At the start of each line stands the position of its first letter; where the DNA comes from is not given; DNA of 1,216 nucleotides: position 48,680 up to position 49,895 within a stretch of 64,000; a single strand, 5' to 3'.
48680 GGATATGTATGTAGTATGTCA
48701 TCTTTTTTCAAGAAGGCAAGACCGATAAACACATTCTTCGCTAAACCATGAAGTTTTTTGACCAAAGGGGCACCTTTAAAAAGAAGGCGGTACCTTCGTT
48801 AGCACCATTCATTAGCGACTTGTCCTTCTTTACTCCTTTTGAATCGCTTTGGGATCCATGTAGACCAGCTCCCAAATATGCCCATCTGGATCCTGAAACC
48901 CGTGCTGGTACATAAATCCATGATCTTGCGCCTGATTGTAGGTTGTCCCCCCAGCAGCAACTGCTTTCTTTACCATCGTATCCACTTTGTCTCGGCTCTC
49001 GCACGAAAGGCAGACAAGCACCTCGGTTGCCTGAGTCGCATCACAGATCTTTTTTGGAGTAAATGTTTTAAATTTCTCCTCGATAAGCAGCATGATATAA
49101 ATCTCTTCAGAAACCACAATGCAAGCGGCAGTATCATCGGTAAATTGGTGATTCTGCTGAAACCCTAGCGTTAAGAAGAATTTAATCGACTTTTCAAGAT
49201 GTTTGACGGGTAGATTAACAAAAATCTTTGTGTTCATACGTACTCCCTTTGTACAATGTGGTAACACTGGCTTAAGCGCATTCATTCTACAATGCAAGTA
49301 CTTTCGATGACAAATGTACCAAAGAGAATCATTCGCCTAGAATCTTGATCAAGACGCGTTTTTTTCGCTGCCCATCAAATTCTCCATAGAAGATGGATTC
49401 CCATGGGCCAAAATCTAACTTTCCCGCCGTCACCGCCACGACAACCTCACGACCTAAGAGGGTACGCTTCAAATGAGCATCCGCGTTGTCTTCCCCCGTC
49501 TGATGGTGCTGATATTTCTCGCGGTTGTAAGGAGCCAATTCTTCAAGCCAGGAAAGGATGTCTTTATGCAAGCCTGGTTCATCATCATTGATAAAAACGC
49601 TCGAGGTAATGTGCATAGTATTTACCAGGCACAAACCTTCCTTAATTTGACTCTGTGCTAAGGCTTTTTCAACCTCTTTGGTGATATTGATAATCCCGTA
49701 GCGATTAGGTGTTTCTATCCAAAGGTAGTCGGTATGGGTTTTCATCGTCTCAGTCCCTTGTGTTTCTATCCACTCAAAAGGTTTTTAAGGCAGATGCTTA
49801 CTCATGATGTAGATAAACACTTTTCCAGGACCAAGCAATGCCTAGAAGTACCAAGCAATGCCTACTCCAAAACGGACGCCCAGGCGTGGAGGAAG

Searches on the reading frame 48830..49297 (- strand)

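Call 65: search_protein_families(library=pfam, proteins=[window:48830-49297:-], max_evalue=0.0001)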
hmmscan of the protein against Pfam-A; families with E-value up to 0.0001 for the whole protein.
window:48830-49297:- (155 aa): 2 families
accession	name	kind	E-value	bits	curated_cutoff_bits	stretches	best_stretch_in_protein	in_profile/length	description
PF00903.31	Glyoxalase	-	4.2e-08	34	20.6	1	27-144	5-121/121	Glyoxalase/Bleomycin resistance protein/Dioxygenase superfamily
PF22677.2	Ble-like_N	-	2.1e-05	24.6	24.5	1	25-63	3-41/41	Bleomycin resistance protein-like N-terminal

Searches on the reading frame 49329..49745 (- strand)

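Call 65: search_protein_families(library=pfam, proteins=[window:49329-49745:-], max_evalue=0.0001)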
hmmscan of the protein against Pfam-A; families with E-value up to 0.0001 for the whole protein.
window:49329-49745:- (138 aa): 1 family
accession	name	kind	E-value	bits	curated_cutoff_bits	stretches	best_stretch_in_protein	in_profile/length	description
PF01894.22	UPF0047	-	1.6e-38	131.9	27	1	20-135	1-117/117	Uncharacterised protein family UPF0047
